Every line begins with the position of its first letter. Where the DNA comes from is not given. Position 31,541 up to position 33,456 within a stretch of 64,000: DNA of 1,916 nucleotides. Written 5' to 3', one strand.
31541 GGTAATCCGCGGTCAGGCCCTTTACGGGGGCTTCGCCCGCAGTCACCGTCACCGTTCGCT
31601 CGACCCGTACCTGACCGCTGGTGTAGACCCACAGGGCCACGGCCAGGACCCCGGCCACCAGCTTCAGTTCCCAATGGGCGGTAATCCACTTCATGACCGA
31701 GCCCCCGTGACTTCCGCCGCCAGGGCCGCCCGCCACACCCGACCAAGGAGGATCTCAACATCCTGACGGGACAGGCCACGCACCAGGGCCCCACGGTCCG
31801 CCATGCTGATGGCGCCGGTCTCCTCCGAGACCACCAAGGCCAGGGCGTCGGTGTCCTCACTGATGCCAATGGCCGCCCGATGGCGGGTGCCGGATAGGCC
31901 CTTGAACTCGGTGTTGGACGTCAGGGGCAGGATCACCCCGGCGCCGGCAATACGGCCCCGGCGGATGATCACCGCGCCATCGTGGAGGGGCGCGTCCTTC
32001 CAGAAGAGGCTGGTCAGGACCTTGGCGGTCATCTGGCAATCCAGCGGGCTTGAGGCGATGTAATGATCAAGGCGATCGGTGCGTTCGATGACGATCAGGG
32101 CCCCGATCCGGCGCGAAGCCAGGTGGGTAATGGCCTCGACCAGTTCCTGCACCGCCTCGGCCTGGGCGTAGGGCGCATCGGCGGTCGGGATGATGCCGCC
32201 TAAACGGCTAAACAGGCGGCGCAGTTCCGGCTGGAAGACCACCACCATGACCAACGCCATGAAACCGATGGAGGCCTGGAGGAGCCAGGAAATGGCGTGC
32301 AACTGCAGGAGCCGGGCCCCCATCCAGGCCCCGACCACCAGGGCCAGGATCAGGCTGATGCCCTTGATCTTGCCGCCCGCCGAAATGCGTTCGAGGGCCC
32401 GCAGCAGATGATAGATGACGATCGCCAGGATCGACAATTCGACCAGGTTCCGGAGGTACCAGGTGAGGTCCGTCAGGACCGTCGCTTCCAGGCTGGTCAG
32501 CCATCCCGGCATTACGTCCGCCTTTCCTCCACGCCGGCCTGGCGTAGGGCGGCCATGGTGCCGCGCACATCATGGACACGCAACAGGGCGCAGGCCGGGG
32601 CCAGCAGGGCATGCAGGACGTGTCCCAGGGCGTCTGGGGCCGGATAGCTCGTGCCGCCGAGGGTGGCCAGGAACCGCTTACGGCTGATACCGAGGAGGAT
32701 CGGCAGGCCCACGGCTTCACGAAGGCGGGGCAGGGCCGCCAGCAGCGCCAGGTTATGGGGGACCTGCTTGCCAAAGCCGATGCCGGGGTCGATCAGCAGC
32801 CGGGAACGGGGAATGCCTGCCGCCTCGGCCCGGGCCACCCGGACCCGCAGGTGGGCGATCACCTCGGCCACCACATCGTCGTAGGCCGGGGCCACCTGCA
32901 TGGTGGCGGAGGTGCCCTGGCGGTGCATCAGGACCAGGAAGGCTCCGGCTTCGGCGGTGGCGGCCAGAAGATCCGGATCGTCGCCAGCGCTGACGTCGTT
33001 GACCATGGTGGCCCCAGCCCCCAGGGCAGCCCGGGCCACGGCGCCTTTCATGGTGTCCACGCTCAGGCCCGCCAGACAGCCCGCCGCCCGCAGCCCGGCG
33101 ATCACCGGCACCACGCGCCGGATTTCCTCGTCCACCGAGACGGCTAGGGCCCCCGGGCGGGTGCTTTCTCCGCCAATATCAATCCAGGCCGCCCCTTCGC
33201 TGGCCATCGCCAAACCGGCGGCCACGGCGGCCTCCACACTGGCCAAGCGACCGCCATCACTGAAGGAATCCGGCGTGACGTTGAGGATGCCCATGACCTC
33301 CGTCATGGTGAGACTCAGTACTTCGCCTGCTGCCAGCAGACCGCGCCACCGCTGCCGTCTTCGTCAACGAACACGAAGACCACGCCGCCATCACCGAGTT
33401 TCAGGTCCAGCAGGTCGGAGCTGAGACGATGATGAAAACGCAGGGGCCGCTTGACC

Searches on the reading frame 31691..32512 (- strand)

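Call 77: search_protein_families(library=pfam, max_evalue=0.001, proteins=[window:31691-32512:-])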
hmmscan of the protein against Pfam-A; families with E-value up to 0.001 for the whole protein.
window:31691-32512:- (273 aa): 1 family
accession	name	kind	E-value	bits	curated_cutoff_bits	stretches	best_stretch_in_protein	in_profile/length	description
PF02457.21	DAC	-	6.5e-39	132.6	27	1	126-242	2-118/119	DisA bacterial checkpoint controller nucleotide-binding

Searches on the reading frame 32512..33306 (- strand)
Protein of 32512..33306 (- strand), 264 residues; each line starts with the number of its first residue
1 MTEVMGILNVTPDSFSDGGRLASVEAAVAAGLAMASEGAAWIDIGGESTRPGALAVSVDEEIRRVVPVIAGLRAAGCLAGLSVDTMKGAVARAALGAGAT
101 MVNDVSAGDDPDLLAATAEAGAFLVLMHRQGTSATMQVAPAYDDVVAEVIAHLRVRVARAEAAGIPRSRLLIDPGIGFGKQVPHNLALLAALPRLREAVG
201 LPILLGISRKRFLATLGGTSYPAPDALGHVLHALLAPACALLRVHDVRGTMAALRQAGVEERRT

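Call 77: search_protein_families(library=pfam, max_evalue=0.001, proteins=[window:32512-33306:-])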
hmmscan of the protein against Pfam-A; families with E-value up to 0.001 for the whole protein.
window:32512-33306:- (264 aa): 1 family
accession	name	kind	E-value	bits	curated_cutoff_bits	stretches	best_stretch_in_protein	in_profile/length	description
PF00809.28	Pterin_bind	-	5.6e-72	242.7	25.5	1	5-217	1-214/244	Pterin binding enzyme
